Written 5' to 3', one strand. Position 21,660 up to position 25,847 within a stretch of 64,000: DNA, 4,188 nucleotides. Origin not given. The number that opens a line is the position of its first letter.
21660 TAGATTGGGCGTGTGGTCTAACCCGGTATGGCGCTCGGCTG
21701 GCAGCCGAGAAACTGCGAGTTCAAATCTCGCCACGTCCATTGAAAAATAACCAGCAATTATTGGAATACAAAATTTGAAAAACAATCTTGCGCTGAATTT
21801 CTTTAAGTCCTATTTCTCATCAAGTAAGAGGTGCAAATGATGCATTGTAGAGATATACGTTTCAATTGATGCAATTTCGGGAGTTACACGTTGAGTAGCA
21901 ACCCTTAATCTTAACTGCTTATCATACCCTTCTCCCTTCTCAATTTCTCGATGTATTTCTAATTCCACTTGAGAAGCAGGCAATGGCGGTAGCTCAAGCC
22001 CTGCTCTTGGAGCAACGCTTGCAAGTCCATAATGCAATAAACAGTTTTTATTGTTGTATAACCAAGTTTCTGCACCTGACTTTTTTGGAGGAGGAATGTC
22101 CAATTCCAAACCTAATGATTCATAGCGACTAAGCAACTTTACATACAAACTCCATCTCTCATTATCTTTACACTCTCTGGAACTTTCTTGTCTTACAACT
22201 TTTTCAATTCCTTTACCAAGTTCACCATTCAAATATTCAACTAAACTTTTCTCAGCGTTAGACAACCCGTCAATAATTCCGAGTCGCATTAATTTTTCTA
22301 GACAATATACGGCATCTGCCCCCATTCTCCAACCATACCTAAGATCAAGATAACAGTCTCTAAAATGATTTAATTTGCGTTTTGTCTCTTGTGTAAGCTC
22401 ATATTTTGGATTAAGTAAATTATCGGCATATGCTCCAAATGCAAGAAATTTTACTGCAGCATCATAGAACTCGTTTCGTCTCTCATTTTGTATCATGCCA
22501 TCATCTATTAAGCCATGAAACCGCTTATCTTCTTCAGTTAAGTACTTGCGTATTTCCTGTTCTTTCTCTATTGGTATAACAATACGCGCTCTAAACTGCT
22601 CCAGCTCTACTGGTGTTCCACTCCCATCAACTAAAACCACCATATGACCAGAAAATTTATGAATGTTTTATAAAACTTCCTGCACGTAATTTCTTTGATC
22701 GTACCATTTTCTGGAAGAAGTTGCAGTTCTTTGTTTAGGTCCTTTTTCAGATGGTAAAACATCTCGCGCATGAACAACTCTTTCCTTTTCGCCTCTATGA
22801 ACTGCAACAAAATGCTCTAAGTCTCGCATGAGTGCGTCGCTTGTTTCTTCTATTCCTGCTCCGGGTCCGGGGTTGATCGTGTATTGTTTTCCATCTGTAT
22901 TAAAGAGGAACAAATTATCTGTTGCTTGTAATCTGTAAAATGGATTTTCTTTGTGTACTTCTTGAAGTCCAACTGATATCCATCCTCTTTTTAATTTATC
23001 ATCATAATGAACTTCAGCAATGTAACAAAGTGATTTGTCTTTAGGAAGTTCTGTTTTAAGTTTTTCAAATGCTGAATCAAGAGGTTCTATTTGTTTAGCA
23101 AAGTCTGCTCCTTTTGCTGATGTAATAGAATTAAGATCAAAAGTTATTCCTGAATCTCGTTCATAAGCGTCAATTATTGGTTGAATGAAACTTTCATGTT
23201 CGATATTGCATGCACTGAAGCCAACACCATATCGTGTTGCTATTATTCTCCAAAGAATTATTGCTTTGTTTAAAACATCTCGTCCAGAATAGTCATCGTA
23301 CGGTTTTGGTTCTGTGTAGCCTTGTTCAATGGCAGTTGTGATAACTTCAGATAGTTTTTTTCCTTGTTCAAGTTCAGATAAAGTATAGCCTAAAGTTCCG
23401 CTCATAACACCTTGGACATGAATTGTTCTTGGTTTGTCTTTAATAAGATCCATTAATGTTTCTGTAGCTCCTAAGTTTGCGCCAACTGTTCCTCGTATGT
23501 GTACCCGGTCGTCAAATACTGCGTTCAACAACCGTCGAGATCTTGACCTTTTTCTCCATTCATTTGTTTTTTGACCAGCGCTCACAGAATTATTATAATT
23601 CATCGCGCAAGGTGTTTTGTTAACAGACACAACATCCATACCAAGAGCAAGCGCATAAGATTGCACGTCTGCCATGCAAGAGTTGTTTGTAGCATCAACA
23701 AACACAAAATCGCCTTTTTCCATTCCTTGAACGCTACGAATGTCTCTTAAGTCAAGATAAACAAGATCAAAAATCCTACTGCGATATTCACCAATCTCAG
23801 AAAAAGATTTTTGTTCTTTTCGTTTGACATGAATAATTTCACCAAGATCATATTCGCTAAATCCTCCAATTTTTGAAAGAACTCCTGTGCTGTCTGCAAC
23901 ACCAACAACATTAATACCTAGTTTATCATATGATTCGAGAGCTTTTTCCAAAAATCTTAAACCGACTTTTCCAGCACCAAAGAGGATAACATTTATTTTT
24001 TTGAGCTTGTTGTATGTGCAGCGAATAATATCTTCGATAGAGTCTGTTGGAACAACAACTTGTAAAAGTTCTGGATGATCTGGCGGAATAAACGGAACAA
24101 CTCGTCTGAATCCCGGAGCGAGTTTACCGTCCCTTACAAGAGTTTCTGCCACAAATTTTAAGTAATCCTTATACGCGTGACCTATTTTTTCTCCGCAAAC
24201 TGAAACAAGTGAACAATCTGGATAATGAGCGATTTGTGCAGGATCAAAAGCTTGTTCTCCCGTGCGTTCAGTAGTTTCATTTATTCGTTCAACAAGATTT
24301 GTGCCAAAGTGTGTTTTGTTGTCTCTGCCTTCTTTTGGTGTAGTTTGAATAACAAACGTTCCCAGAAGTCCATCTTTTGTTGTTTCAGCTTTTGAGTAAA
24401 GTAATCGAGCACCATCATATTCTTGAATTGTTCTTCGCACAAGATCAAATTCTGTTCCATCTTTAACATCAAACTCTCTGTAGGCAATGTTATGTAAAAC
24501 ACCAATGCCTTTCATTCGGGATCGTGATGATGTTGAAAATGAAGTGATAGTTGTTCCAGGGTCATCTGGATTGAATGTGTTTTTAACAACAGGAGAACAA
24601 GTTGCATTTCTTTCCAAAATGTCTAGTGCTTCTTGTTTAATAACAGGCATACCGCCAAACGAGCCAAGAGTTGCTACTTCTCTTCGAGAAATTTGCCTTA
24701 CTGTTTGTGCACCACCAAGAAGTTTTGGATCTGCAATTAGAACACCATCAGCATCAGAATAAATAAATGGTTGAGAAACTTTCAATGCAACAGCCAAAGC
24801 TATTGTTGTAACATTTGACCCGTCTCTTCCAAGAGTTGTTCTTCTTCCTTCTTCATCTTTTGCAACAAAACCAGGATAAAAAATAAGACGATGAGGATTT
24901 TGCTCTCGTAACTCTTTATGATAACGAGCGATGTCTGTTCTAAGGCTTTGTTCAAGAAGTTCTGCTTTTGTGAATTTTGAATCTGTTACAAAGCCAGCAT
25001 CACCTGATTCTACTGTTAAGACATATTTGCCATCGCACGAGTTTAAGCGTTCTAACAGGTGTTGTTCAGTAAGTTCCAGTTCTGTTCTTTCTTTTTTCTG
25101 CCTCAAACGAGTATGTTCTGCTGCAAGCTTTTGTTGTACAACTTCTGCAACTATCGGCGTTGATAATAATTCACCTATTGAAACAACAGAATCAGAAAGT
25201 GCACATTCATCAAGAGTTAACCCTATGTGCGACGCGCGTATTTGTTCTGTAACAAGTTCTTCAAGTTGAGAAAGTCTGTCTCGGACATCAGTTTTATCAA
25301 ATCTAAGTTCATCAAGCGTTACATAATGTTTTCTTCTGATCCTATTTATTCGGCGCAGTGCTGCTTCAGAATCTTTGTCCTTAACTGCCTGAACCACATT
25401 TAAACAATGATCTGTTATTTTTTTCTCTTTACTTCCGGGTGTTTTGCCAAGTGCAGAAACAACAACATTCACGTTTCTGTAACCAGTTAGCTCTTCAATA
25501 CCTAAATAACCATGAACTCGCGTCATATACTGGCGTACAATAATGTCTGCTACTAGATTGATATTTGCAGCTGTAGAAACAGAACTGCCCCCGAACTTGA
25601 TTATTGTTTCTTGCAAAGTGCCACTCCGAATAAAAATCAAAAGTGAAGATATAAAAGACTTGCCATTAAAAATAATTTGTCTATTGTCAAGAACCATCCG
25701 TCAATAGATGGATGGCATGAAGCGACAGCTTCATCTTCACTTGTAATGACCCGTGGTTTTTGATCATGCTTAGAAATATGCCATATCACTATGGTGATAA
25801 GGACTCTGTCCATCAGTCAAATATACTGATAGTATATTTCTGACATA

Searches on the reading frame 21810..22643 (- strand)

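Call 5: search_protein_families(library=pfam, proteins=[window:21810-22643:-], max_evalue=0.1)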
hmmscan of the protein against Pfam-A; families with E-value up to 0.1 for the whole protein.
window:21810-22643:- (277 aa): 0 families

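Call 7: search_protein_families(library=padloc, proteins=[window:21810-22643:-], max_evalue=0.1)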
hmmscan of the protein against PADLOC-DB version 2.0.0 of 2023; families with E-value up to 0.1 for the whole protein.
window:21810-22643:- (277 aa): 0 families

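Call 8: search_protein_families(library=phrogs, proteins=[window:21810-22643:-], max_evalue=0.1)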
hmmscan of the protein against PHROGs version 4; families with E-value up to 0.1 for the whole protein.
window:21810-22643:- (277 aa): 1 family
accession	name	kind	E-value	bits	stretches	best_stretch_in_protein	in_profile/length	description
phrog_38626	-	unknown function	0.031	15.1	1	51-68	5-22/43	-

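Call 9: search_protein_families(library=ncbifam, proteins=[window:21810-22643:-], max_evalue=0.1)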
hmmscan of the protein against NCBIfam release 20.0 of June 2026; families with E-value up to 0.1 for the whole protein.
window:21810-22643:- (277 aa): 0 families

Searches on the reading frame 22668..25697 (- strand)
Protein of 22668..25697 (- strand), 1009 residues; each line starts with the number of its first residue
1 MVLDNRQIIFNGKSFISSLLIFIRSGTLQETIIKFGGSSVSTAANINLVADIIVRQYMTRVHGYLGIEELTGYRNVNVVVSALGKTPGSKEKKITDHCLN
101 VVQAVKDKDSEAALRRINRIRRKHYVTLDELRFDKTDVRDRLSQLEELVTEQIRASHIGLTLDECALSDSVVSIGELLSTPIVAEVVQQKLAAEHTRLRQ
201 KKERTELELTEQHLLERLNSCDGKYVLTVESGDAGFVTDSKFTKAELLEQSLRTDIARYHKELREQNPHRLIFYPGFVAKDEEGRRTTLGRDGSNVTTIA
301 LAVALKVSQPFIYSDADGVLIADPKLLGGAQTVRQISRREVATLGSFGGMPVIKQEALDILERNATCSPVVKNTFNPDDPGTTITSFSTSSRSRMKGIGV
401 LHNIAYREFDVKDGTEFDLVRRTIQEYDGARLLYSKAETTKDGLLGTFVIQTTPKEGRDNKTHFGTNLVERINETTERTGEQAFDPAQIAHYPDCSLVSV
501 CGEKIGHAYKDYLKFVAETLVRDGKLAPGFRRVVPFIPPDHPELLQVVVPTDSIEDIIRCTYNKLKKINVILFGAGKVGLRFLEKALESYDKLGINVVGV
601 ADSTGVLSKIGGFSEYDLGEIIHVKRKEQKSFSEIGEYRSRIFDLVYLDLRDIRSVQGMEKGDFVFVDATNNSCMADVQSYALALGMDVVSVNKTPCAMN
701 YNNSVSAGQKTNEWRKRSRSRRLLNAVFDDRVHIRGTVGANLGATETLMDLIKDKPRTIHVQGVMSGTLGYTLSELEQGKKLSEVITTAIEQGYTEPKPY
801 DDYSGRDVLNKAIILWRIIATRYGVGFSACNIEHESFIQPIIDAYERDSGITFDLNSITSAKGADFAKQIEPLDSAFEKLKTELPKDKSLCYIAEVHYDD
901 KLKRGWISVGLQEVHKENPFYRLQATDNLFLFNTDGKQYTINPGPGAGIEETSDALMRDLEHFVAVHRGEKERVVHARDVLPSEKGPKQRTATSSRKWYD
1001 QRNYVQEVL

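Call 7: search_protein_families(library=padloc, proteins=[window:22668-25697:-], max_evalue=0.1)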
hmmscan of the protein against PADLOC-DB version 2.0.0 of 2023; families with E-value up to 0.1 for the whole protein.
window:22668-25697:- (1009 aa): 0 families

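Call 8: search_protein_families(library=phrogs, proteins=[window:22668-25697:-], max_evalue=0.1)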
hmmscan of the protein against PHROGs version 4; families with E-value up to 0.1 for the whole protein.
window:22668-25697:- (1009 aa): 1 family
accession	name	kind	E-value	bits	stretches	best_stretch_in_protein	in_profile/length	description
phrog_11129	-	unknown function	1.1e-25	91.4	2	237-384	147-289/449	-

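Call 9: search_protein_families(library=ncbifam, proteins=[window:22668-25697:-], max_evalue=0.1)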
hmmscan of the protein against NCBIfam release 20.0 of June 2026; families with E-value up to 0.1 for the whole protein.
window:22668-25697:- (1009 aa): 30 families (the best 25 are shown)
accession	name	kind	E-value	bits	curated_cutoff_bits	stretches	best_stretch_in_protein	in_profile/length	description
NF006959.0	PRK09436.1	equivalog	1.4e-71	241.7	726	3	552-959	446-808/819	bifunctional aspartate kinase/homoserine dehydrogenase I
NF007003.0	PRK09466.1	subfamily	2.1e-51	175.3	582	2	261-963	177-806/810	bifunctional aspartate kinase/homoserine dehydrogenase II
TIGR00657.1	asp_kinases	subfamily_domain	8.6e-43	147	208.7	2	225-404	131-303/442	aspartate kinase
NF004938.0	PRK06291.1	equivalog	7.8e-39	133.6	528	2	223-405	145-322/468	aspartate kinase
TIGR00656.1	asp_kin_monofn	equivalog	2.9e-34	118.7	402.25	2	227-405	99-267/407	aspartate kinase, monofunctional class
NF006570.0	PRK09084.1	equivalog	1.6e-31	109.9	455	2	237-398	148-303/452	lysine-sensitive aspartokinase 3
NF006540.0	PRK09034.1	equivalog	1.9e-29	102.6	434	1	32-399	3-303/454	aspartate kinase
NF006068.0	PRK08210.1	equivalog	4.5e-28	98.5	474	1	226-393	97-254/405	aspartate kinase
NF004912.0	PRK06270.1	equivalog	3.3e-22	79.3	373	3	758-816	173-232/343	homoserine dehydrogenase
NF005656.0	PRK07431.1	equivalog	4.7e-22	78.3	657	1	228-399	94-256/587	aspartate kinase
NF005155.0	PRK06635.1-4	equivalog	5.5e-21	75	346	1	229-394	95-252/407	aspartate kinase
NF005154.0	PRK06635.1-2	equivalog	6.3e-21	75.2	376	2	236-398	103-256/407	aspartate kinase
NF006234.1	PRK08373.1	subfamily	3.2e-20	72.6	237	2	273-363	168-256/338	aspartate kinase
NF006515.0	PRK08961.1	equivalog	4.1e-19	68.1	802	2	264-405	185-323/861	bifunctional aspartate kinase/diaminopimelate decarboxylase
NF005159.0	PRK06635.2-3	equivalog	1.2e-18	67.3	379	1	237-385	106-250/406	aspartate kinase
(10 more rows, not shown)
